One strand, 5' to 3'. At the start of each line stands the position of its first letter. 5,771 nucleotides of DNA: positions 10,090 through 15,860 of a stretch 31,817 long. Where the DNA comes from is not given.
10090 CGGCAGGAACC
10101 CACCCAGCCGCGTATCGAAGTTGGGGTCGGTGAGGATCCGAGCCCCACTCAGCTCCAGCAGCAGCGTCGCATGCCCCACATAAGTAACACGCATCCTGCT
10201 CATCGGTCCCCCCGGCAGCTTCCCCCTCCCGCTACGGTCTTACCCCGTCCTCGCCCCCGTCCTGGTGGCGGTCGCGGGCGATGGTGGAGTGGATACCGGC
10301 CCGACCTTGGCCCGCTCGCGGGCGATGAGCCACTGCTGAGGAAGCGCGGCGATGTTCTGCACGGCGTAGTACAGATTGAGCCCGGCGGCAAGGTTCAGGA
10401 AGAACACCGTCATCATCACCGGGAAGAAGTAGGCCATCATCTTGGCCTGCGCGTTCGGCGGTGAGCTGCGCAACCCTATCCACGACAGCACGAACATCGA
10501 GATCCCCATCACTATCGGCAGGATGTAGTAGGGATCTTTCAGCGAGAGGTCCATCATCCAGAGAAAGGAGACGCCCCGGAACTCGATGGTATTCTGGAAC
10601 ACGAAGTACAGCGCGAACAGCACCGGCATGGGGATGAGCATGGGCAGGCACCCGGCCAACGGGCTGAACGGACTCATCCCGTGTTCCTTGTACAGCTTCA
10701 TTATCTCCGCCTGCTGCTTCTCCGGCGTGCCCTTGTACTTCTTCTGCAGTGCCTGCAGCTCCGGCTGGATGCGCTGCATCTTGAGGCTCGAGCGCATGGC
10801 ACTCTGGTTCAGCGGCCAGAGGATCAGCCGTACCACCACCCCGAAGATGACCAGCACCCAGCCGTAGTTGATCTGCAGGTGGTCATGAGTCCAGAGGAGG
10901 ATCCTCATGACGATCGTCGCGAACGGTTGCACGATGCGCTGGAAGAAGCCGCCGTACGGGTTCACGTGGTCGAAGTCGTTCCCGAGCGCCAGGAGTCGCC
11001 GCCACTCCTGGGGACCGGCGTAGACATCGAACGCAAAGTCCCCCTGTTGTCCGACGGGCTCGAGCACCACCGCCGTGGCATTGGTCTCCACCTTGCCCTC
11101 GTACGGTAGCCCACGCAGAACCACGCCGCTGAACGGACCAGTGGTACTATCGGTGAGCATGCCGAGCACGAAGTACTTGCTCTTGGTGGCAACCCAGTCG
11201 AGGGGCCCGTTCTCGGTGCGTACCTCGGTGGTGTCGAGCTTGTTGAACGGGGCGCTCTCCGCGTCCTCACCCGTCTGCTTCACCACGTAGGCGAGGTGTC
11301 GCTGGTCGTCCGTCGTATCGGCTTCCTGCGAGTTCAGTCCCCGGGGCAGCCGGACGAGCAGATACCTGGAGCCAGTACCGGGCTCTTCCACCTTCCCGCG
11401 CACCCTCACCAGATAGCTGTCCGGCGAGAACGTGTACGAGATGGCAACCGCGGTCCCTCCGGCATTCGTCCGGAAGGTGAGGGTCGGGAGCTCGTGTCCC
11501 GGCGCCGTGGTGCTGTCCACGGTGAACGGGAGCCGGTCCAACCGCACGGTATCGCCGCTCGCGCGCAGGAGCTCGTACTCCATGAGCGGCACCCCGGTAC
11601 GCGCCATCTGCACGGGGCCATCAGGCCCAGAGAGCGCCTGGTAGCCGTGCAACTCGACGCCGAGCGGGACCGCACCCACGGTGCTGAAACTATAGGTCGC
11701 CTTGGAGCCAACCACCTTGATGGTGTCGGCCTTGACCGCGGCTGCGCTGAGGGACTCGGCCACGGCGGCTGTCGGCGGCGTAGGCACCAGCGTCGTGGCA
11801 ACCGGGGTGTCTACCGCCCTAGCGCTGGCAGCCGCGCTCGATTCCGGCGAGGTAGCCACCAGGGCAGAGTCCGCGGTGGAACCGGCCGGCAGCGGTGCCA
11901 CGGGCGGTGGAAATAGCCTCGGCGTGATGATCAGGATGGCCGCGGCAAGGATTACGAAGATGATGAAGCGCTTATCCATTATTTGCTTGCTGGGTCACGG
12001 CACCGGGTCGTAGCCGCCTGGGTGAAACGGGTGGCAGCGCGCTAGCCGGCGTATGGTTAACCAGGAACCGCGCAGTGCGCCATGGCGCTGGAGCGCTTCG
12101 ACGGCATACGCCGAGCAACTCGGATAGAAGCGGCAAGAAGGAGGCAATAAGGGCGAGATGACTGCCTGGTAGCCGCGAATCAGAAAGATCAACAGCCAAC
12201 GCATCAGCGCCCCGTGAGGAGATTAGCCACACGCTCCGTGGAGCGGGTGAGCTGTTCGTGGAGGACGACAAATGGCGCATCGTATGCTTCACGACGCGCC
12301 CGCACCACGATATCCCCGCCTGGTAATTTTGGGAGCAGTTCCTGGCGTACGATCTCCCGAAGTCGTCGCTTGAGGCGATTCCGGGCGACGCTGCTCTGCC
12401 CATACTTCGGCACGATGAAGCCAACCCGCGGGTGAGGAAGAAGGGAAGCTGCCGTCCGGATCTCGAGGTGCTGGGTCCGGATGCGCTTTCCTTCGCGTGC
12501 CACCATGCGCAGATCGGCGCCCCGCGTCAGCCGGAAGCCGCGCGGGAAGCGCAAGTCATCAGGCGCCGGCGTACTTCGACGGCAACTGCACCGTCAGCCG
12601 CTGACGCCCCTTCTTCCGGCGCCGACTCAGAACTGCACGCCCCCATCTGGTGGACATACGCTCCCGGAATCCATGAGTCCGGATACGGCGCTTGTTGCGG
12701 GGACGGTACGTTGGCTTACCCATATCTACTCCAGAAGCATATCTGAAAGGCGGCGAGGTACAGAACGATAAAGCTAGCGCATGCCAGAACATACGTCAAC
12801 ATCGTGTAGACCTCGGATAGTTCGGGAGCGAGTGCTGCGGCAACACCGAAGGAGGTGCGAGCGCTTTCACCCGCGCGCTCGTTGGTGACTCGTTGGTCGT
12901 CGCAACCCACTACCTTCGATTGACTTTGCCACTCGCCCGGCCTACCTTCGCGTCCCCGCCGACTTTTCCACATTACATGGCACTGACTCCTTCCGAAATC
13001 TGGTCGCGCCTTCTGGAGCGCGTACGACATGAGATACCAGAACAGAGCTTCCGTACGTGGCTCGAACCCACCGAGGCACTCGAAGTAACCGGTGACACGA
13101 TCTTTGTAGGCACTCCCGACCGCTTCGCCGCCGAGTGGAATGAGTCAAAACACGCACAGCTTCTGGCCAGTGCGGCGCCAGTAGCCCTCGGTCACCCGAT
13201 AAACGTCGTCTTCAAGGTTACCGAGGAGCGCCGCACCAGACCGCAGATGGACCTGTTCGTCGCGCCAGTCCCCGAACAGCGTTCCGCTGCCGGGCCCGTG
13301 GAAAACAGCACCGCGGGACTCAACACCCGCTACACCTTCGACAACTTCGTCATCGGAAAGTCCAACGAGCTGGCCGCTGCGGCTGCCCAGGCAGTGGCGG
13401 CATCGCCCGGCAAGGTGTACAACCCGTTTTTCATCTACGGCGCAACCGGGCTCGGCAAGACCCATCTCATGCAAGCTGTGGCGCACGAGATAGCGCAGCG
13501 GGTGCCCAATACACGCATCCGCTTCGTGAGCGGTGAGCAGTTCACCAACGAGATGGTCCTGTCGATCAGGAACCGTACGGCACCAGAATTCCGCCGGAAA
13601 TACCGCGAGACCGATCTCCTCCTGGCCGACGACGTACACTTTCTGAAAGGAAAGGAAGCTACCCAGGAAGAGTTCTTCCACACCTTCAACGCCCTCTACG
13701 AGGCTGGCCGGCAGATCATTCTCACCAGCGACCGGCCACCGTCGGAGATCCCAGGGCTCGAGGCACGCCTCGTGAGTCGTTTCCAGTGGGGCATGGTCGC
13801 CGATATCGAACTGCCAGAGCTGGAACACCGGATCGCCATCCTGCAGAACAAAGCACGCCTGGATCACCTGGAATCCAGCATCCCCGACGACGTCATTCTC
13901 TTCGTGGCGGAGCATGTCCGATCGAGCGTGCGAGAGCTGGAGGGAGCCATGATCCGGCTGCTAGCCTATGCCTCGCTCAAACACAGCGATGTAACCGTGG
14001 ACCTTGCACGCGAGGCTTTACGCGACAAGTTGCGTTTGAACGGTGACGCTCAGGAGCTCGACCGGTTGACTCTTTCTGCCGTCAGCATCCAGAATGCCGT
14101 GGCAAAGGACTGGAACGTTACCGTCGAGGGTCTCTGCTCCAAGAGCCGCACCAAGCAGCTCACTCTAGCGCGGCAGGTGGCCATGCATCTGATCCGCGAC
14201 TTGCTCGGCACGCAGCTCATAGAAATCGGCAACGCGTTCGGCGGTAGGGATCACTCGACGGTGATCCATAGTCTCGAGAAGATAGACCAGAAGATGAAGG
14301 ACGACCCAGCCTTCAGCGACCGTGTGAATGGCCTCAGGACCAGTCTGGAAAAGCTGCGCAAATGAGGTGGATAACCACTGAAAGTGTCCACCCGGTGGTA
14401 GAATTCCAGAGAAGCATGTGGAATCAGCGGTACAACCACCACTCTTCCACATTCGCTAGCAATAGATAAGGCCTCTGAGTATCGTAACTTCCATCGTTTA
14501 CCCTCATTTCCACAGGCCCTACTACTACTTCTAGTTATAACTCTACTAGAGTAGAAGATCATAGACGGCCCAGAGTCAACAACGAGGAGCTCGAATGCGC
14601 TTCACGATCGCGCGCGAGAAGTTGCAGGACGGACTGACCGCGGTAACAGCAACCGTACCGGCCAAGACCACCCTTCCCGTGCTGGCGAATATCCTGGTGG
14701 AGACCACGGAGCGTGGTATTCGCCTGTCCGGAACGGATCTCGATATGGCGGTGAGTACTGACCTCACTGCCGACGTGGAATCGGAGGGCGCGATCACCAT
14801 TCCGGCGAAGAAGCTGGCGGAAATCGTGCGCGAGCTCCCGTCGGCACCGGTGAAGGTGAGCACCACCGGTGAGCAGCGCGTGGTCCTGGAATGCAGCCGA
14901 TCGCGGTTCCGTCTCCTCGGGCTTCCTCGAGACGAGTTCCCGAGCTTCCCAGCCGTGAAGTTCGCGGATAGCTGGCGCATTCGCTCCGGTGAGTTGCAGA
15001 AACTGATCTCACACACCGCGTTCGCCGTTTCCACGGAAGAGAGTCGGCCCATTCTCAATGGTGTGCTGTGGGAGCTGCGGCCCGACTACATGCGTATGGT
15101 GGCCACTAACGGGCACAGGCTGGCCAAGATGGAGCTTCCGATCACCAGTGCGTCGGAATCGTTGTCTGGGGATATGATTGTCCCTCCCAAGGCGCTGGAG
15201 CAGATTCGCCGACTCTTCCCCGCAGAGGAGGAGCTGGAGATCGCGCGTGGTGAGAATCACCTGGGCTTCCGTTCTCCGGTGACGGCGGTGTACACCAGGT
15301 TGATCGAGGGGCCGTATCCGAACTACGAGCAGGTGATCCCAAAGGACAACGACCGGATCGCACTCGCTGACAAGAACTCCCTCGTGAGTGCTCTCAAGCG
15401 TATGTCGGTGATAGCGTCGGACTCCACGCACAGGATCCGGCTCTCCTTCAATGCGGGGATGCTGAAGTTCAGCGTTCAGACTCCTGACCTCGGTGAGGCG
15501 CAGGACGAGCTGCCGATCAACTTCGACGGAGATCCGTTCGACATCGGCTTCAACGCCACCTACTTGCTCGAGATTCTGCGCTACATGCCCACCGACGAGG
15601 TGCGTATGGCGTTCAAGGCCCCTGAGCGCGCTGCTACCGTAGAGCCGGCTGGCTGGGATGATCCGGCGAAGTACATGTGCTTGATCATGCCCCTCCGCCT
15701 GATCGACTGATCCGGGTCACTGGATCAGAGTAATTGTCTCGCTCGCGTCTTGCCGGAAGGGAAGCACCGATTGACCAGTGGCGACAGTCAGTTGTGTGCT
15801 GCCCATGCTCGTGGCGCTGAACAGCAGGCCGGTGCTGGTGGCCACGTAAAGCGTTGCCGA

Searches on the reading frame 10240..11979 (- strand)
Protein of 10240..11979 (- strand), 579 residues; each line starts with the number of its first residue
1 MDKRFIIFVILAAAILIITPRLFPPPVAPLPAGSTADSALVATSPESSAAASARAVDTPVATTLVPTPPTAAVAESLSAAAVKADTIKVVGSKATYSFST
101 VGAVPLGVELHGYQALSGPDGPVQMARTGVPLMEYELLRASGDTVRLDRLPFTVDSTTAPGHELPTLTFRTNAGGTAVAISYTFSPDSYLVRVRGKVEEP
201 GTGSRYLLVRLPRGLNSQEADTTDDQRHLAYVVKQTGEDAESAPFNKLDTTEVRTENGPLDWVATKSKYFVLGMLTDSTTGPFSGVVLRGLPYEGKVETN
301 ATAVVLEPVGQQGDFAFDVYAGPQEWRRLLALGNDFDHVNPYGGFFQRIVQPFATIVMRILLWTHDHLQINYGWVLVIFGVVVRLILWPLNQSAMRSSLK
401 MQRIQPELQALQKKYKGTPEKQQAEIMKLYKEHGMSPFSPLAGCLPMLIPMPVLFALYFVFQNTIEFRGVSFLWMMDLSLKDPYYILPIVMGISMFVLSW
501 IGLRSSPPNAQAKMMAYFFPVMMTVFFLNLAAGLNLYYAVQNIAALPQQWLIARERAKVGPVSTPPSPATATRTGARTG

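Call 11: search_protein_families(library=pfam, proteins=[window:10240-11979:-], max_evalue=0.001)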
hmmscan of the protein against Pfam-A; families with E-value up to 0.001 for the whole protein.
window:10240-11979:- (579 aa): 2 families
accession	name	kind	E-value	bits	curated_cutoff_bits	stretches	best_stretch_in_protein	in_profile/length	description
PF02096.25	60KD_IMP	-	3e-53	180.6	35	1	372-553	1-162/163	60Kd inner membrane protein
PF14849.12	YidC_periplas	-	8.4e-22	78.8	24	1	87-355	2-282/283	YidC periplasmic domain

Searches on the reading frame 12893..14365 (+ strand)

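Call 11: search_protein_families(library=pfam, proteins=[window:12893-14365:+], max_evalue=0.001)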
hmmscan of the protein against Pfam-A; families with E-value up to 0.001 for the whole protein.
window:12893-14365:+ (490 aa): 6 families
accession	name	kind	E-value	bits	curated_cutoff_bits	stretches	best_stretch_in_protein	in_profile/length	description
PF00308.24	Bac_DnaA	-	1.6e-69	233.7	23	1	143-303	1-161/162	Bacterial DnaA ATPAse domain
PF08299.17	Bac_DnaA_C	-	6.3e-25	87.4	31.5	1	398-464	3-69/69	Bacterial dnaA protein helix-turn-helix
PF11638.13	DnaA_N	-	5.5e-12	45.7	24.6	1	34-94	1-62/65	DnaA N-terminal domain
PF01695.23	IstB_IS21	-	4.6e-08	33.3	24.1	1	181-282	97-195/238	IstB-like ATP binding protein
PF00004.35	AAA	-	1.8e-05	25.7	21.2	1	181-270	3-97/131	ATPase family associated with various cellular activities (AAA)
PF13191.12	AAA_16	-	2.3e-05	25.4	32.6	1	154-269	3-124/167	AAA ATPase domain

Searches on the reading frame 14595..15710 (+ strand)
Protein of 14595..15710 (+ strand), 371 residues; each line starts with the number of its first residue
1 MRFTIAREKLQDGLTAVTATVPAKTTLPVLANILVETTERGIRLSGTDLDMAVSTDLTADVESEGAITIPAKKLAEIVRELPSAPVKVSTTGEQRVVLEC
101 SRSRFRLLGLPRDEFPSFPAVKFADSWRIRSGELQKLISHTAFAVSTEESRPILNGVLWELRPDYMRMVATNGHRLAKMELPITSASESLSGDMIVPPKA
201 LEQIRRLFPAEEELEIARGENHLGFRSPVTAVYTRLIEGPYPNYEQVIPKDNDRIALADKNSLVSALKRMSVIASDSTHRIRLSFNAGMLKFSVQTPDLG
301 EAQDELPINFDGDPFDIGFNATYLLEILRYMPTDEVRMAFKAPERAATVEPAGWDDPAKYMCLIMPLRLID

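Call 11: search_protein_families(library=pfam, proteins=[window:14595-15710:+], max_evalue=0.001)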
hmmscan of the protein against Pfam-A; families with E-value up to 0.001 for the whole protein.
window:14595-15710:+ (371 aa): 3 families
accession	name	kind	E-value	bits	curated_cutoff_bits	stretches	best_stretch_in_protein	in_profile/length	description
PF00712.24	DNA_pol3_beta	-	4.7e-40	136.9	24.4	2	1-118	1-119/120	DNA polymerase III beta subunit, N-terminal domain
PF02767.21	DNA_pol3_beta_2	-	2.4e-32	112.1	27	1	129-243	2-116/116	DNA polymerase III beta subunit, central domain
PF02768.20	DNA_pol3_beta_3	-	7.6e-25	87.5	27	1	246-361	2-116/121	DNA polymerase III beta subunit, C-terminal domain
